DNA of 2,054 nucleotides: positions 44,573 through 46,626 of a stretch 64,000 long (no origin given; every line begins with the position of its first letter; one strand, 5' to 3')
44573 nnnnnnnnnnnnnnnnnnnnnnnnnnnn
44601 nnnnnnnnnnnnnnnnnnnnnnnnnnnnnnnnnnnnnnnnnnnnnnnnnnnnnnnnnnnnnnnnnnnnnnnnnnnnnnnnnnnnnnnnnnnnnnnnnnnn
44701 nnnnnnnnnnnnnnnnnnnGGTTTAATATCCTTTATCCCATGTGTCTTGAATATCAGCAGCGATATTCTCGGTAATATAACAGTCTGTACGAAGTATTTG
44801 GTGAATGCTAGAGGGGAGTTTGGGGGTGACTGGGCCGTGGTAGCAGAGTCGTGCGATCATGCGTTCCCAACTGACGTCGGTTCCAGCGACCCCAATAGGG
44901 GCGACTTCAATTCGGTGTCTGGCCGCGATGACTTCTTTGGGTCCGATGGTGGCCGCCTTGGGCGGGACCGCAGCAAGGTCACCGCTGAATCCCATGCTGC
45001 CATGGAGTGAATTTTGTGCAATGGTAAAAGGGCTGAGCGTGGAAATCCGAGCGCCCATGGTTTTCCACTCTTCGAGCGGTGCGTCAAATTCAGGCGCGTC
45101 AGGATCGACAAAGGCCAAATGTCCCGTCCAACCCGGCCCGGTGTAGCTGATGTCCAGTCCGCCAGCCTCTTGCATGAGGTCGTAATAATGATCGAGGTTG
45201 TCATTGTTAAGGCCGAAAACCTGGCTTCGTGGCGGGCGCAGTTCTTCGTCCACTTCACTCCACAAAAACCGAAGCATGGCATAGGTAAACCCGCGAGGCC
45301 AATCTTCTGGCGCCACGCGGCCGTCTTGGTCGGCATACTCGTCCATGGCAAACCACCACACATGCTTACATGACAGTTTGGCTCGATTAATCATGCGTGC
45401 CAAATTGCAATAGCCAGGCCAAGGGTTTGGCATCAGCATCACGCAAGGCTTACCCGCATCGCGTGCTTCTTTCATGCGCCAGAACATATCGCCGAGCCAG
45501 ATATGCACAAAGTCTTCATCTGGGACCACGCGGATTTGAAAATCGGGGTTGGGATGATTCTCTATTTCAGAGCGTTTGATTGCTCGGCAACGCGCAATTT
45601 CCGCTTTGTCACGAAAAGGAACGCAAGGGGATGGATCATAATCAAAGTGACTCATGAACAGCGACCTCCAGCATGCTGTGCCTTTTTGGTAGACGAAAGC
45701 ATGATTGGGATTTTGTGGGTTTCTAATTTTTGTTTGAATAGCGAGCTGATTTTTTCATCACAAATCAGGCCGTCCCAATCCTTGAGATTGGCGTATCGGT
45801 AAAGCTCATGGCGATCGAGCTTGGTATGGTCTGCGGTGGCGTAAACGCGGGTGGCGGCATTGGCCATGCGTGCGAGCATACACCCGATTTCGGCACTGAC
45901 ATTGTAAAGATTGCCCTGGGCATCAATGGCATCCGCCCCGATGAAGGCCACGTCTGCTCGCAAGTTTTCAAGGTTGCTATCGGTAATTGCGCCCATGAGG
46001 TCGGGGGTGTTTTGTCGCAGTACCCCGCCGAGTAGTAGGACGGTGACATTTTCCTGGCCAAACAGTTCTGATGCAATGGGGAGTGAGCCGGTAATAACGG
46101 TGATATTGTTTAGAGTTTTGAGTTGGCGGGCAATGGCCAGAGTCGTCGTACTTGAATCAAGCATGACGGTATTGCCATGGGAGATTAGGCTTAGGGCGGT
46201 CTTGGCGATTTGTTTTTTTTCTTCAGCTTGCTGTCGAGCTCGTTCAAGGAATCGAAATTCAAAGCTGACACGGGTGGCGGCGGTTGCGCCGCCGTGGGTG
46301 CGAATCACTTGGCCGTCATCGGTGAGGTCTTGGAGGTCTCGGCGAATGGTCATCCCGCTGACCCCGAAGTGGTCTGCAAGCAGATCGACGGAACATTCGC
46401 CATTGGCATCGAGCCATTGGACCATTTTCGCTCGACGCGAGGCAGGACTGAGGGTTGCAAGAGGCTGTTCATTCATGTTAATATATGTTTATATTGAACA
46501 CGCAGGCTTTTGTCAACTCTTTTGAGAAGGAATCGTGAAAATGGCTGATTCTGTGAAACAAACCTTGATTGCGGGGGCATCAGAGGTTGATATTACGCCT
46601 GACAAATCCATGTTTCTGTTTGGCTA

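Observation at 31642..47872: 16-kb DeoR-associated locus built around four short ceramidase-like hydrolases, sulfatases, two aminotransferases and inositol-pathway-like enzymes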

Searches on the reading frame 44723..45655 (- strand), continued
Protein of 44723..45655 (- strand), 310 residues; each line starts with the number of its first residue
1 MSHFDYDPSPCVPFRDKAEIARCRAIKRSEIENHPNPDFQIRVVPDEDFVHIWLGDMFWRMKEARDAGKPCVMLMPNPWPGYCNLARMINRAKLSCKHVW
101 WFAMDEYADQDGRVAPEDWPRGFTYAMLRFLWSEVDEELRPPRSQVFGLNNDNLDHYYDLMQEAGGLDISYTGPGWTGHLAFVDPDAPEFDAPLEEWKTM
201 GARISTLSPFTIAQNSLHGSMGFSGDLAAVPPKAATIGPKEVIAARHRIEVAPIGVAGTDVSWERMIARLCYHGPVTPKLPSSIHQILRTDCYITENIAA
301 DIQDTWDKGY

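Call 87: search_protein_families(library=ncbifam, proteins=[L086:4662-5966:+, L086:6808-7998:+, L086:10358-11632:+, L082:10817-11653:+, L082:12012-14408:+, L083:7284-8609:+, L087:540-1841:-], max_evalue=0.00001)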
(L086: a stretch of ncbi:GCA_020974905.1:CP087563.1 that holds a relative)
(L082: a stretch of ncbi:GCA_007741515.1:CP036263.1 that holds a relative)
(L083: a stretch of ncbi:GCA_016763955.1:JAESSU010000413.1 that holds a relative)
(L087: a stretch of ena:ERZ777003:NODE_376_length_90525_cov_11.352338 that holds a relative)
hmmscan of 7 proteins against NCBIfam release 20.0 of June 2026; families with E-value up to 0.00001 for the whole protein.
L086:4662-5966:+ (434 aa): 10 families
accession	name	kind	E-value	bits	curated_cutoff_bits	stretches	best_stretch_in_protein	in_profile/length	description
TIGR01312.1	XylB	equivalog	6.8e-34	117.2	380.25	1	10-262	4-264/481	xylulokinase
TIGR02628.1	fuculo_kin_coli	equivalog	7.6e-21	74.6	470.9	1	7-424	4-434/465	L-fuculokinase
NF008187.0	PRK10939.1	equivalog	8.3e-17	61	528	1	115-251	124-258/521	autoinducer-2 kinase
TIGR01314.1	gntK_FGGY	equivalog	1.1e-16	60.5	648.55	1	9-260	5-260/505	gluconokinase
TIGR02627.1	rhamnulo_kin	equivalog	1.2e-13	50.5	527.95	1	63-216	58-215/454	rhamnulokinase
NF011601.0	PRK15027.1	equivalog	1.2e-13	50.3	912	1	9-247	5-243/484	xylulokinase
TIGR01311.1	glycerol_kin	equivalog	3.5e-13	48.7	590.35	1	9-259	6-264/496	glycerol kinase GlpK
NF007925.0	PRK10640.1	equivalog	4.6e-11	41.8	639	1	74-215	74-220/489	rhamnulokinase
NF000756.0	PRK00047.1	subfamily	3.7e-07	28.8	498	1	9-220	10-233/502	glycerol kinase GlpK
TIGR01315.1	5C_CHO_kinase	subfamily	6.7e-06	25.1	408.7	0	134-244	141-262/541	FGGY family pentulose kinase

L086:6808-7998:+ (396 aa): 15 families
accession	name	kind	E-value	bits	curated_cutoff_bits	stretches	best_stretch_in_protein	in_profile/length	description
TIGR00221.1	nagA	equivalog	3.1e-61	207.4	225.65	1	5-378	6-371/380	N-acetylglucosamine-6-phosphate deacetylase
NF008371.0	PRK11170.1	equivalog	3.8e-37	128.1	483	1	21-391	19-378/382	N-acetylglucosamine-6-phosphate deacetylase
NF011987.0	PRK15446.2-3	subfamily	2.8e-10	39.6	253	1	340-395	330-386/395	alpha-D-ribose 1-methylphosphonate 5-triphosphate diphosphatase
NF006689.0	PRK09237.1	equivalog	1.7e-09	36.7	371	0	335-378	297-340/383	amidohydrolase/deacetylase family metallohydrolase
TIGR02318.1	phosphono_phnM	equivalog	2.8e-09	36.4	390.55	0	340-391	323-374/376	phosphonate metabolism protein PhnM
NF011989.0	PRK15446.2-5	equivalog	4.3e-09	35.6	565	0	21-68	21-66/385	alpha-D-ribose 1-methylphosphonate 5-triphosphate diphosphatase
TIGR03178.1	allantoinase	equivalog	6.3e-09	35.1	357.85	0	336-377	346-387/441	allantoinase AllB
NF002668.0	PRK02382.1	equivalog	7.6e-09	34.8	452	0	337-377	334-374/436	dihydroorotase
NF004839.0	PRK06189.1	equivalog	1.3e-08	33.9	631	0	317-376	333-392/451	allantoinase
NF011988.0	PRK15446.2-4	equivalog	5.4e-08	32.3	369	0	343-377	327-361/389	alpha-D-ribose 1-methylphosphonate 5-triphosphate diphosphatase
NF011990.0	PRK15446.2-6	subfamily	8.5e-08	31.3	233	0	343-394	332-384/390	alpha-D-ribose 1-methylphosphonate 5-triphosphate diphosphatase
NF005759.0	PRK07583.1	equivalog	2.6e-06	26.4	403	0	335-373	358-396/438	cytosine deaminase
NF006841.0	PRK09357.2-2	equivalog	3.9e-06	25.8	640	0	9-95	7-88/421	dihydroorotase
NF005751.0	PRK07575.1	equivalog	8e-06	24.6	529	0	3-94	4-92/440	dihydroorotase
TIGR03121.1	one_C_dehyd_A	equivalog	8.6e-06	24.3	392.75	0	343-376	436-469/556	formylmethanofuran dehydrogenase subunit A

L086:10358-11632:+ (424 aa): 6 families
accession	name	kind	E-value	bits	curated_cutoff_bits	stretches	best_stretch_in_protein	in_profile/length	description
NF041398.1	GluDhGdhB_Halo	equivalog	4.3e-107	358.6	620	1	17-422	6-408/410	glutamate dehydrogenase GdhB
NF040817.1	GdhA_Arch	equivalog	1.1e-98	331.2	750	1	24-423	16-417/419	glutamate dehydrogenase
NF006929.0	PRK09414.1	equivalog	3.9e-68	230.4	536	1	15-403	28-422/445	NADP-specific glutamate dehydrogenase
NF010634.0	PRK14031.1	equivalog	4.3e-51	173.8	822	1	14-391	23-409/444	NADP-specific glutamate dehydrogenase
NF010633.0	PRK14030.1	subfamily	3.1e-48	165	743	1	15-390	24-409/445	glutamate dehydrogenase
NF035922.1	Trp_DH_ScyB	equivalog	6.8e-25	87.8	600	1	57-368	19-300/346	tryptophan dehydrogenase ScyB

L082:10817-11653:+ (278 aa): 6 families
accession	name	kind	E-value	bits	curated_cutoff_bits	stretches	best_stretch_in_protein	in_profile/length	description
NF005556.0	PRK07226.1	subfamily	3.4e-41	141.4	241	1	2-276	5-264/267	2-amino-3,7-dideoxy-D-threo-hept-6-ulosonate synthase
TIGR01949.1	ADH_synth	equivalog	9.7e-38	130.3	299.45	1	2-273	2-254/255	2-amino-3,7-dideoxy-D-threo-hept-6-ulosonate synthase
NF006081.0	PRK08227.1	equivalog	3e-35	121.9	297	1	5-275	38-285/291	3-hydroxy-5-phosphonooxypentane-2,4-dione thiolase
NF040816.1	Fbpase1_Arch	equivalog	2.4e-30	105.9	430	1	3-274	8-268/271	class I fructose-bisphosphate aldolase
NF041223.1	BagB_FevI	exception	8.1e-22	77.6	500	1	3-265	9-256/257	bagremycin/ferroverdin biosynthesis DhnA-type aldolase BagB/FevI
NF005321.0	PRK06852.1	equivalog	8e-07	28.4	420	1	179-277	199-305/308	aldolase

L082:12012-14408:+ (798 aa): 8 families
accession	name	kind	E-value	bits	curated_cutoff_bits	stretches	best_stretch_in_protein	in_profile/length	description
TIGR00813.1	sss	superfamily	8.1e-58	196.4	184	1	343-752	1-410/411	sodium/solute symporter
NF007790.0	PRK10484.1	equivalog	5.3e-29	101.4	401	1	325-783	15-474/527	solute:sodium symporter family transporter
TIGR02121.1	Na_Pro_sym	equivalog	3.1e-22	79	515.5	2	467-790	159-467/488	sodium/proline symporter PutP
TIGR02119.1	panF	equivalog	1.6e-16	60.5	328.05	1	322-715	10-391/471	sodium/pantothenate symporter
NF011948.0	PRK15419.1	equivalog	2.5e-12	46.4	955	1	320-790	12-471/502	sodium/proline symporter PutP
NF009135.0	PRK12488.1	subfamily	4.2e-10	38.8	850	1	294-761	15-476/549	cation/acetate symporter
NF058657.1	MncbAcdTpMctC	equivalog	2.2e-08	33.1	670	1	327-706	20-400/527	monocarboxylic acid transporter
NF006903.2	PRK09395.1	subfamily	1.1e-06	27.4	750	1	306-757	30-475/552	cation/acetate symporter ActP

L083:7284-8609:+ (441 aa): 10 families
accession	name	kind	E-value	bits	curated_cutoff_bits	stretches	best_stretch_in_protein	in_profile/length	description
TIGR01312.1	XylB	equivalog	1.4e-43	149.1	380.25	1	14-433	4-436/481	xylulokinase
TIGR02628.1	fuculo_kin_coli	equivalog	5.5e-29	101.4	470.9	1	11-432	4-438/465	L-fuculokinase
TIGR01314.1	gntK_FGGY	equivalog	2.4e-24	85.7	648.55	1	9-266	1-262/505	gluconokinase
TIGR01311.1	glycerol_kin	equivalog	6.4e-21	74.2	590.35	1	9-225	2-230/496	glycerol kinase GlpK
NF011601.0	PRK15027.1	equivalog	1.6e-16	59.8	912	1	13-262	5-254/484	xylulokinase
NF008187.0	PRK10939.1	equivalog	2.6e-16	59.3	528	1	132-255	134-258/521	autoinducer-2 kinase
NF000756.0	PRK00047.1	subfamily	2e-14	52.8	498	1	8-221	5-230/502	glycerol kinase GlpK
TIGR02627.1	rhamnulo_kin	equivalog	3.2e-10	39.2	527.95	1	76-220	66-215/454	rhamnulokinase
TIGR01315.1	5C_CHO_kinase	subfamily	4.3e-07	29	408.7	1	14-258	6-275/541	FGGY family pentulose kinase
NF007925.0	PRK10640.1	equivalog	5.6e-06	25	639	0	77-217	73-218/489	rhamnulokinase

L087:540-1841:- (433 aa): 12 families
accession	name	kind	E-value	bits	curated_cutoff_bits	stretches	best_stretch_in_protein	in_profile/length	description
TIGR01312.1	XylB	equivalog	1e-51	176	380.25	1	7-280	4-274/481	xylulokinase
TIGR01314.1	gntK_FGGY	equivalog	1.5e-26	93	648.55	1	6-273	5-268/505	gluconokinase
TIGR01311.1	glycerol_kin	equivalog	4.8e-23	81.2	590.35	1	6-427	6-443/496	glycerol kinase GlpK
NF011601.0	PRK15027.1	equivalog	1.8e-22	79.4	912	1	6-412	5-412/484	xylulokinase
NF008187.0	PRK10939.1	equivalog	1.2e-18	67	528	1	66-256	71-258/521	autoinducer-2 kinase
TIGR02628.1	fuculo_kin_coli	equivalog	1.7e-14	53.6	470.9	1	3-251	3-248/465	L-fuculokinase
NF000756.0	PRK00047.1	subfamily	4.5e-14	51.6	498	1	6-416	10-433/502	glycerol kinase GlpK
TIGR02627.1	rhamnulo_kin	equivalog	3.2e-12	45.7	527.95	1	70-222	67-216/454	rhamnulokinase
TIGR01315.1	5C_CHO_kinase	subfamily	8.4e-12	44.5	408.7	1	94-284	101-299/541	FGGY family pentulose kinase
NF007925.0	PRK10640.1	equivalog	1e-11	44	639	1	71-220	74-220/489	rhamnulokinase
TIGR01234.1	L-ribulokinase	equivalog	4.7e-07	28.9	583.25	1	87-279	110-307/536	ribulokinase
NF003154.0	PRK04123.1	equivalog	1.3e-06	27.5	428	1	89-287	113-322/554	ribulokinase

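Call 96: predict_structure(alignment_id=A6)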
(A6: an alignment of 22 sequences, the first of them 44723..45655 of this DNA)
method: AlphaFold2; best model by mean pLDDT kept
length: 310 residues; sequences in the alignment: 22
mean_pLDDT: 86.1   pTM: 0.86
mean pLDDT of the five models: 86.1, 84.4, 84.0, 83.8, 81.1
residues with pLDDT >= 90: 161; 70-90: 111; 50-70: 32; < 50: 6
segments of 3 or more residues with pLDDT < 50: none
pLDDT, mean of each block of 10 residues (from residue 1): 78 75 90 93 90 94 98 89 96 98 93 95 94 98 97 96 97 59 60 86 84 75 81 90 94 59 74 83 89 89 75
secondary structure, 60 per line:
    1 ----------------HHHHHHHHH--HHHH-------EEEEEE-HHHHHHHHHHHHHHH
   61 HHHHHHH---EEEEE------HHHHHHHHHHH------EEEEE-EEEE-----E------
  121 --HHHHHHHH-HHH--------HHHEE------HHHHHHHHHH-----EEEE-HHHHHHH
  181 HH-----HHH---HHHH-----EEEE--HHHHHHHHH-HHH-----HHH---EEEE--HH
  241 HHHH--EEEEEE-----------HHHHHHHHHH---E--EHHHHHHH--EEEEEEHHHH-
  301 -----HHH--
elements in order: H17-25 H28-31 E39-44 H46-67 E71-75 H82-92 E99-103 E105-108 H123-130 H154-163 E169-172 H174-182 H194-197 E203-206 H209-217 E233-236 H239-244 E247-252 H264-273 H281-287 E290-295 H296-299

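Call 98: fold_search(model_id=the predicted structure, library=pdb)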
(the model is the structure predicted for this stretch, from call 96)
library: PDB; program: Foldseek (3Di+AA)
matches with E <= 10: 833; with E <= 0.001: 47
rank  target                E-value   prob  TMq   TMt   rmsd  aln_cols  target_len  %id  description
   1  5hj5_B                6.6e-15  1.00  0.65  0.75   4.3       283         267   19  Crystal structure of tertiary complex of glucosamine-6-phosphate deaminase from Vibrio cholerae with BETA-D-GLUCOSE-6- (released 2016-02-03)
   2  7lqn_A                7.4e-15  1.00  0.62  0.72   3.7       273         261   22  Glucosamine-6-phosphate Deaminase from H. influenzae (released 2022-01-19)
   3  1dea_A                9.5e-15  1.00  0.66  0.75   4.5       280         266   20  STRUCTURE AND CATALYTIC MECHANISM OF GLUCOSAMINE 6-PHOSPHATE DEAMINASE FROM ESCHERICHIA COLI AT 2.1 ANGSTROMS RESOLUTI (released 1996-01-29)
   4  4r7t_B                9.5e-15  1.00  0.62  0.71   4.2       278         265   20  Crystal structure of glucosamine-6-phosphate deaminase from Vibrio cholerae (released 2014-10-01)
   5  3hn6_B                1.4e-14  1.00  0.63  0.71   5.1       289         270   20  Crystal structure of glucosamine-6-phosphate deaminase from Borrelia burgdorferi (released 2009-06-09)
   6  4r7t_A                1.5e-14  1.00  0.61  0.70   4.9       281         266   20  Crystal structure of glucosamine-6-phosphate deaminase from Vibrio cholerae (released 2014-10-01)
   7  7lqm_B                4.1e-14  1.00  0.62  0.71   4.7       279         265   20  Glucosamie-6-phosphate Deaminase from Pasturella multocida (released 2022-01-19)
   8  3hn6_A                5.5e-14  1.00  0.63  0.71   4.9       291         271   19  Crystal structure of glucosamine-6-phosphate deaminase from Borrelia burgdorferi (released 2009-06-09)
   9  4r7t_C                6.3e-14  1.00  0.61  0.70   4.7       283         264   19  Crystal structure of glucosamine-6-phosphate deaminase from Vibrio cholerae (released 2014-10-01)
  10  3hn6_F                1.6e-13  1.00  0.61  0.71   4.9       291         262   17  Crystal structure of glucosamine-6-phosphate deaminase from Borrelia burgdorferi (released 2009-06-09)
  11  1ne7_B                1.8e-13  1.00  0.63  0.70   4.8       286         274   17  HUMAN GLUCOSAMINE-6-PHOSPHATE DEAMINASE ISOMERASE AT 1.75 A RESOLUTION COMPLEXED WITH N-ACETYL-GLUCOSAMINE-6-PHOSPHATE (released 2003-09-23)
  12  3hn6_E                2.5e-13  1.00  0.61  0.70   5.0       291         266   18  Crystal structure of glucosamine-6-phosphate deaminase from Borrelia burgdorferi (released 2009-06-09)
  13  7lqm_D                2.9e-13  1.00  0.63  0.72   4.5       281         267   20  Glucosamie-6-phosphate Deaminase from Pasturella multocida (released 2022-01-19)
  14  7lqm_A                2.9e-13  1.00  0.60  0.70   5.2       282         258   18  Glucosamie-6-phosphate Deaminase from Pasturella multocida (released 2022-01-19)
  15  1ne7_A                3.7e-13  1.00  0.63  0.68   3.9       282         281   18  HUMAN GLUCOSAMINE-6-PHOSPHATE DEAMINASE ISOMERASE AT 1.75 A RESOLUTION COMPLEXED WITH N-ACETYL-GLUCOSAMINE-6-PHOSPHATE (released 2003-09-23)
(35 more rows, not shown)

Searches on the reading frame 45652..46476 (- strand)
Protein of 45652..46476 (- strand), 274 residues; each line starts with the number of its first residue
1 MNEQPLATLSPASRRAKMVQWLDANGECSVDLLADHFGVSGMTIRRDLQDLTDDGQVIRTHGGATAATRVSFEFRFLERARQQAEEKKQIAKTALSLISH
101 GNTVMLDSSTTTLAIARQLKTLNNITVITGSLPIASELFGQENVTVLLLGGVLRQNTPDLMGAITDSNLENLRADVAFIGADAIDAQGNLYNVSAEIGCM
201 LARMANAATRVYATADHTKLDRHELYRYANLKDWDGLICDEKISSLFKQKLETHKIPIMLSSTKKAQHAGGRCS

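Call 4: search_protein_families(library=pfam, proteins=[window:45652-46476:-], max_evalue=0.01)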
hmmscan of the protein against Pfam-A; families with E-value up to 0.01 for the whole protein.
window:45652-46476:- (274 aa): 7 families
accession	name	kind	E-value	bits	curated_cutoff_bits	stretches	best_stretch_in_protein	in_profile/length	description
PF00455.28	DeoRC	-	2e-44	151.8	31.8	1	83-241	2-160/160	DeoR C terminal sensor domain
PF08220.18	HTH_DeoR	-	1.5e-18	66.7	21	1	14-68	1-55/57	DeoR-like helix-turn-helix domain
PF08279.18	HTH_11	-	9.5e-09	35.4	25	1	14-58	1-46/55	HTH domain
PF19187.6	HTH_PafC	-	2.3e-05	24.6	32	1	14-57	5-48/115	PafC helix-turn-helix domain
PF01008.23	IF-2B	-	4.5e-05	23.2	22.4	1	81-223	87-223/280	Initiation factor 2 subunit family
PF00392.27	GntR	-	4.7e-05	23.4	27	1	32-65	29-62/64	Bacterial regulatory proteins, gntR family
PF25213.1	HVO_A0261_N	-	0.0026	18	35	1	8-68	6-64/86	HVO_A0261 N-terminal domain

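Call 8: search_protein_families(library=ncbifam, proteins=[window:45652-46476:-], max_evalue=0.1)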
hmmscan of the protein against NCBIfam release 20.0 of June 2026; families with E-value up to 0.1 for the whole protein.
window:45652-46476:- (274 aa): 26 families (the best 25 are shown)
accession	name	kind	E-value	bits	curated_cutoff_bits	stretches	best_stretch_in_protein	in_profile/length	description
NF041397.1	TranRegGlpR_Halo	equivalog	8e-58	196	300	1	10-258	2-249/253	HTH-type transcriptional regulator GlpR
NF040755.1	AgaR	equivalog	2.5e-53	180.8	260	1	12-260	5-255/256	transcriptional repressor AgaR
NF007753.1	PRK10434.1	equivalog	4.4e-48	164.1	350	1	10-260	2-252/253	glucitol operon DNA-binding transcriptional repressor SrlR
NF007316.0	PRK09802.1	equivalog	3e-44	151.2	351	1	12-260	16-266/269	DeoR family transcriptional regulator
NF040890.1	trans_reg_YgbI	equivalog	7.3e-34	117.4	400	1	11-260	3-251/253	DNA-binding transcriptional repressor YgbI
NF008154.0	PRK10906.1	equivalog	1.2e-33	116.5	331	1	14-258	6-249/252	DeoR/GlpR family transcriptional regulator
NF007720.0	PRK10411.1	equivalog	2.5e-29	102.3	259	1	12-243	3-235/243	L-fucose operon activator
NF010034.0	PRK13509.1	equivalog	1.3e-25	90.2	244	1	12-260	4-250/251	HTH-type transcriptional regulator UlaR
NF040887.2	trans_reg_YciT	exception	1.9e-24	86.7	450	1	13-257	3-242/246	DNA-binding transcriptional regulator YciT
NF007961.0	PRK10681.1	equivalog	3.7e-21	75.7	244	1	14-259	8-251/252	DNA-binding transcriptional repressor DeoR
TIGR02702.1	SufR_cyano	equivalog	5.3e-05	23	178.8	1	17-104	5-95/208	iron-sulfur cluster biosynthesis transcriptional regulator SufR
TIGR02018.2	his_ut_repres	equivalog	6.5e-05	22.4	220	1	33-75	29-71/226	histidine utilization transcriptional repressor HutC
TIGR02325.1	C_P_lyase_phnF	equivalog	9.8e-05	22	156.8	1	33-120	38-121/238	phosphonate metabolism transcriptional regulator PhnF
TIGR01884.1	cas_HTH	subfamily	0.00015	21.2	60.2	1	12-57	141-186/202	CRISPR-associated CARF protein Csa3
NF033788.1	HTH_metalloreg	subfamily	0.00039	20.2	55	1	14-66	12-64/77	metalloregulator ArsR/SmtB family transcription factor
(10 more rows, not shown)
